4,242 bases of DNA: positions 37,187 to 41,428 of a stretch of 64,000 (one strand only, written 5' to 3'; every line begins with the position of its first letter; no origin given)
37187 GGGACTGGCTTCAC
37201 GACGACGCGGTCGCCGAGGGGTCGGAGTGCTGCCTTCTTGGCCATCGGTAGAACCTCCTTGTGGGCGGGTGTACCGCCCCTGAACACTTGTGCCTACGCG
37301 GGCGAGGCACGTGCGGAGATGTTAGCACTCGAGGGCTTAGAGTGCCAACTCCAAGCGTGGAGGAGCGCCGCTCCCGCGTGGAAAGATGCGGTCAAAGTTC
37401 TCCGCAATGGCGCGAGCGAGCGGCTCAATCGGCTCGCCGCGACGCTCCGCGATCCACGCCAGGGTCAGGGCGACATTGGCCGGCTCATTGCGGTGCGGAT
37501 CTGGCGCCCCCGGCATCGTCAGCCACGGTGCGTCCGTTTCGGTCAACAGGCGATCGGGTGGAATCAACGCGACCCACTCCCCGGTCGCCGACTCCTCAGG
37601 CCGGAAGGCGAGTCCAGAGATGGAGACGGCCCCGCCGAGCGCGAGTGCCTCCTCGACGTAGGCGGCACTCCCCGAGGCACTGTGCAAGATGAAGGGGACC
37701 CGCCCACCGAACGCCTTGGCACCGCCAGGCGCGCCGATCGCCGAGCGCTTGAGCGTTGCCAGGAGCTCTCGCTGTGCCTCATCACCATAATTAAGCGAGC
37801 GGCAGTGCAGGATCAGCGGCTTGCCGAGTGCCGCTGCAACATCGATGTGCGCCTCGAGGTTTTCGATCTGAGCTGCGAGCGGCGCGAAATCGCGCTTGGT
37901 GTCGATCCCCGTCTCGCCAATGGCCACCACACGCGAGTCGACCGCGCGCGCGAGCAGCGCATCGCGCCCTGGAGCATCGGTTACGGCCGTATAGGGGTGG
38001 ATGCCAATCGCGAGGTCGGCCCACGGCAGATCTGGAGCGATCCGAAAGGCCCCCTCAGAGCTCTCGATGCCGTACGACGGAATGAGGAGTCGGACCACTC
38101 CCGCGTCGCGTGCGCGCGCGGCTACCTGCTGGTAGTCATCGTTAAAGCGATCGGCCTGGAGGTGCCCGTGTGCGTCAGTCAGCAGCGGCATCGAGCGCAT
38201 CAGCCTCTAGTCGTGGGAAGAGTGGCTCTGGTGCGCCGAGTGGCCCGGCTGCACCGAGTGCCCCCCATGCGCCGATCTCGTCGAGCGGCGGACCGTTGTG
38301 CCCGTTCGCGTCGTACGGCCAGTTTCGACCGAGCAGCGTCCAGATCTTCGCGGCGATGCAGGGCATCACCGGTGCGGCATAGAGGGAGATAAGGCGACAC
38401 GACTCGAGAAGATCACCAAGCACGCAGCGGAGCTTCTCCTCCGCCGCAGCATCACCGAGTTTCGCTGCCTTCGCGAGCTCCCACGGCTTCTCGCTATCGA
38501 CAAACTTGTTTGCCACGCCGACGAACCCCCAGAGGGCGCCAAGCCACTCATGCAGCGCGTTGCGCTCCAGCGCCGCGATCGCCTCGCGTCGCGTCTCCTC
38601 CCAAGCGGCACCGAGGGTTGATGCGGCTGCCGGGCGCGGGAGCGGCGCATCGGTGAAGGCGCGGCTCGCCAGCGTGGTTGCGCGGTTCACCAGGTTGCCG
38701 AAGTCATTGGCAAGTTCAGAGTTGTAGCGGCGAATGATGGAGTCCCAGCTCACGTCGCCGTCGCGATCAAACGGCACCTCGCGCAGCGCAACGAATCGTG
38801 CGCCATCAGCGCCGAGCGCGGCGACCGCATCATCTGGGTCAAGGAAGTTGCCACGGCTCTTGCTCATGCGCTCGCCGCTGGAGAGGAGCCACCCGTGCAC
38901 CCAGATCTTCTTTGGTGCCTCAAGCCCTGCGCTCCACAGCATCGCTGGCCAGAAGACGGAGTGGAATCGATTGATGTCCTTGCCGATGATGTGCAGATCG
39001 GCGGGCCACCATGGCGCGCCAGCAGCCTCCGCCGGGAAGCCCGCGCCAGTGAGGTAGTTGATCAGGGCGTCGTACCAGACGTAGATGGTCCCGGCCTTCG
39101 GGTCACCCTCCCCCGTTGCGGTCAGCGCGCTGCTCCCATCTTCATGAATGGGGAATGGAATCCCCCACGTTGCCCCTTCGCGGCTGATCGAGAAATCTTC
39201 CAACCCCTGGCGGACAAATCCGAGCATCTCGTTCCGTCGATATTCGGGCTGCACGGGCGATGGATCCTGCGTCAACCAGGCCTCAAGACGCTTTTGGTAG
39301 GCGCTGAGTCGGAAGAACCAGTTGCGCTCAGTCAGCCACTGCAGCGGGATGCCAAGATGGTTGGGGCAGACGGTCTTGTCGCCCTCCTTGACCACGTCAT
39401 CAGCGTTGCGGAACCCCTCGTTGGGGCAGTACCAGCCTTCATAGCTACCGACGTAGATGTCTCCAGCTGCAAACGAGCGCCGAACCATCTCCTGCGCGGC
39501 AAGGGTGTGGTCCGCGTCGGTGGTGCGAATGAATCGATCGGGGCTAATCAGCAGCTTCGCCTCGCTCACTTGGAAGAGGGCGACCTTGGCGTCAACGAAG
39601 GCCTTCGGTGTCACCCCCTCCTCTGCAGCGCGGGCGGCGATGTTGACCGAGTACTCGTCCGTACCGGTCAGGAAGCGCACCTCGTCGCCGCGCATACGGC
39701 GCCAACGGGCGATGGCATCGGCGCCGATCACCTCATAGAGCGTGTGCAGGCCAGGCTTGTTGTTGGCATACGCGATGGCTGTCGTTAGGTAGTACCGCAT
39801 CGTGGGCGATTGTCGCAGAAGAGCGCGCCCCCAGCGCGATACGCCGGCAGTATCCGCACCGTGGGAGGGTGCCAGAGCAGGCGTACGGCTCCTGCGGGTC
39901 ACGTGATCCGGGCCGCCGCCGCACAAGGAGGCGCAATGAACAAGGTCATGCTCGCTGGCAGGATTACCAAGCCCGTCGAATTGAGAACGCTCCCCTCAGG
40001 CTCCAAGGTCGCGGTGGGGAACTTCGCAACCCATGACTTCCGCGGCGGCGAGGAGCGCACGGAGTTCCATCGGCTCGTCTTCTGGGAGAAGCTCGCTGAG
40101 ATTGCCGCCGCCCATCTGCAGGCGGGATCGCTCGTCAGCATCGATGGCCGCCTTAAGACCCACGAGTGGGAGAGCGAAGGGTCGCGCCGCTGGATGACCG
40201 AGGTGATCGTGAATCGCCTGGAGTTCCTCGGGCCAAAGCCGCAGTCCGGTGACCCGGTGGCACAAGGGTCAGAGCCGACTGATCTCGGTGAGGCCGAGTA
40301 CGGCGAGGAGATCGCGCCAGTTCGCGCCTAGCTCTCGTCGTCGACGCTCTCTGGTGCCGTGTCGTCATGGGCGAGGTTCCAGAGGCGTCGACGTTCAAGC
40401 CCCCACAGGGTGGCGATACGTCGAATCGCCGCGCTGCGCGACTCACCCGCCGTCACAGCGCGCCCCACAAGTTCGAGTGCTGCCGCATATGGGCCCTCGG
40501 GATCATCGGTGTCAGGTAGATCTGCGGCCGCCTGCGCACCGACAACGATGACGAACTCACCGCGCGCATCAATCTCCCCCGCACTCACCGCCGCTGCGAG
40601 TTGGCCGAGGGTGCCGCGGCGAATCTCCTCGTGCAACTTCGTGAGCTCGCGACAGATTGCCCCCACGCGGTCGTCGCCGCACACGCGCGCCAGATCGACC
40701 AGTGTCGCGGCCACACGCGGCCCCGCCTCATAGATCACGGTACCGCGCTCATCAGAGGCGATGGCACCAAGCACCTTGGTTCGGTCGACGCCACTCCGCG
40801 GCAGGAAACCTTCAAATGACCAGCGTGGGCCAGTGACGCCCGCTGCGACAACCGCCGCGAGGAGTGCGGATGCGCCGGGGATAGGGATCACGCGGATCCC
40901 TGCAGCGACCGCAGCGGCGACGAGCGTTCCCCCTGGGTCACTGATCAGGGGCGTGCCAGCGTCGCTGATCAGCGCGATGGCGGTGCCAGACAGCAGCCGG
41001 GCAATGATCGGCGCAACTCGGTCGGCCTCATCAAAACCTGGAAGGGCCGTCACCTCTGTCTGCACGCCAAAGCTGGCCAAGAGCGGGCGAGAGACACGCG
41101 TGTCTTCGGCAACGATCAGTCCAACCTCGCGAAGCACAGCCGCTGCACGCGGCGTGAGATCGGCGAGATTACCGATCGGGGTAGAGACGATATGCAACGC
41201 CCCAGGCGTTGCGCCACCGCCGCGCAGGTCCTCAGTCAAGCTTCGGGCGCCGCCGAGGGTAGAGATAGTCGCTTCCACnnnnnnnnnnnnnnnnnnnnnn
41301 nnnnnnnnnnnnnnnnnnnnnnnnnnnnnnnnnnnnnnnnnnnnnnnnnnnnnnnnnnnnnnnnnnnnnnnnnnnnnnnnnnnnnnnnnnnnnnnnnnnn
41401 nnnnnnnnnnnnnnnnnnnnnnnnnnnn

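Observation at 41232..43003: Glutamine-dependent NAD+ synthetase encoded as two separate adjacent genes (glutaminase subunit + short NadE)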

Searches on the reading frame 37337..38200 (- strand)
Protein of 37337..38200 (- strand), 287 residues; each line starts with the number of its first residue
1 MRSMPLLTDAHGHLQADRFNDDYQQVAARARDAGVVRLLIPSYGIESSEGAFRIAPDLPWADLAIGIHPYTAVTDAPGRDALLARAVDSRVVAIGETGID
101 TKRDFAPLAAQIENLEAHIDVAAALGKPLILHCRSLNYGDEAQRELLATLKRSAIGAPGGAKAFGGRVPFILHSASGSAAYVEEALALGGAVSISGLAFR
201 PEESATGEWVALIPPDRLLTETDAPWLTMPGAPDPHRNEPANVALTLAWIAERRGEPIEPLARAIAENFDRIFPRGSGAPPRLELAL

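Call 15: search_protein_families(library=pfam, proteins=[window:37337-38200:-], max_evalue=0.001)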
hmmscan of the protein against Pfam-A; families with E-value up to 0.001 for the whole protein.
window:37337-38200:- (287 aa): 1 family
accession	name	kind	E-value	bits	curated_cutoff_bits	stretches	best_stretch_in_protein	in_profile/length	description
PF01026.27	TatD_DNase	-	6e-52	177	27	1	8-273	1-252/253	TatD related DNase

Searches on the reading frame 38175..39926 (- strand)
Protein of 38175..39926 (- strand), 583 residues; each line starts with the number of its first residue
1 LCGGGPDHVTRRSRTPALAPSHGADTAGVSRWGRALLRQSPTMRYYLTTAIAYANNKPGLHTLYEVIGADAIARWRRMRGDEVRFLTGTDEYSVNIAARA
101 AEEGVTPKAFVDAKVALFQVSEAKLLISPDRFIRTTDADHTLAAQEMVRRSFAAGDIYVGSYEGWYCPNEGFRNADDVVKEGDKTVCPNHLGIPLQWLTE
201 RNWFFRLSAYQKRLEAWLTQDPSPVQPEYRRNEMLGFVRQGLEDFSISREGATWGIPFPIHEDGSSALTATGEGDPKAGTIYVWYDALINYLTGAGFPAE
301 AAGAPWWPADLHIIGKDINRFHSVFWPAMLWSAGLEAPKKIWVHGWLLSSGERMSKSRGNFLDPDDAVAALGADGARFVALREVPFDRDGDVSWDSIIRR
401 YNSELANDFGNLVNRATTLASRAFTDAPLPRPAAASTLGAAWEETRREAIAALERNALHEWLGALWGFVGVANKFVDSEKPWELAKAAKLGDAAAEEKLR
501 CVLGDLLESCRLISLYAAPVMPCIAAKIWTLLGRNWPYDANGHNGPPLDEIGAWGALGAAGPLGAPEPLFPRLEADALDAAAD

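Call 15: search_protein_families(library=pfam, proteins=[window:38175-39926:-], max_evalue=0.001)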
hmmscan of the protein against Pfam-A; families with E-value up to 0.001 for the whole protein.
window:38175-39926:- (583 aa): 3 families
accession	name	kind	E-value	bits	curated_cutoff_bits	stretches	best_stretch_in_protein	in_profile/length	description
PF09334.17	tRNA-synt_1g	-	3.3e-86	289.9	20.1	1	45-416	1-390/391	tRNA synthetases class I (M)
PF00133.28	tRNA-synt_1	-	1.1e-13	51.2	22.7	1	282-381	300-403/414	tRNA synthetases class I (I, L, M and V)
PF01406.26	tRNA-synt_1e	-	0.0009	19.1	27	0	310-379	209-279/301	tRNA synthetases class I (C) catalytic domain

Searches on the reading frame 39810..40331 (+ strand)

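Call 15: search_protein_families(library=pfam, proteins=[window:39810-40331:+], max_evalue=0.001)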
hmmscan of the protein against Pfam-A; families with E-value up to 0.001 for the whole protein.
window:39810-40331:+ (173 aa): 1 family
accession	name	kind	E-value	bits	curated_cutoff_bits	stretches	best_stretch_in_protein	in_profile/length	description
PF00436.31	SSB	-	4.4e-23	81.8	26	1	43-140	1-104/104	Single-strand binding protein family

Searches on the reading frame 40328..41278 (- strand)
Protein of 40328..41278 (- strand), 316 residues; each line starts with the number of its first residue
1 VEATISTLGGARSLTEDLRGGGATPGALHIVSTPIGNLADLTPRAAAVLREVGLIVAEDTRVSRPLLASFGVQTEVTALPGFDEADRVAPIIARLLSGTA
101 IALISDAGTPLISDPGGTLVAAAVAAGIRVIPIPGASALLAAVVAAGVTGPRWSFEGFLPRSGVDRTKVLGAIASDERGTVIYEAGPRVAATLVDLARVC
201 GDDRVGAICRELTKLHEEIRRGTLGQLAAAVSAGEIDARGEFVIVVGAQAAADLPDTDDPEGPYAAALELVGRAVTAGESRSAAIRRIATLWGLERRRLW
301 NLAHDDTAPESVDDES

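Call 15: search_protein_families(library=pfam, proteins=[window:40328-41278:-], max_evalue=0.001)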
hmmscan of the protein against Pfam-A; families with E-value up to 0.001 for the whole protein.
window:40328-41278:- (316 aa): 1 family
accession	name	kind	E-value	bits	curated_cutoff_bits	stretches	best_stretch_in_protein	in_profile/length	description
PF00590.25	TP_methylase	-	8.8e-25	88.3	27.8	1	28-228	2-212/212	Tetrapyrrole (Corrin/Porphyrin) Methylases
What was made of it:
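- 40328..41278 (-): Context: a co-directional RsmI-like methyltransferase gene directly downstream. As called it overlaps the nadE 3' end, and a later TTG start is possible. Pfam TP_methylase 8.8e-25 (call 15).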
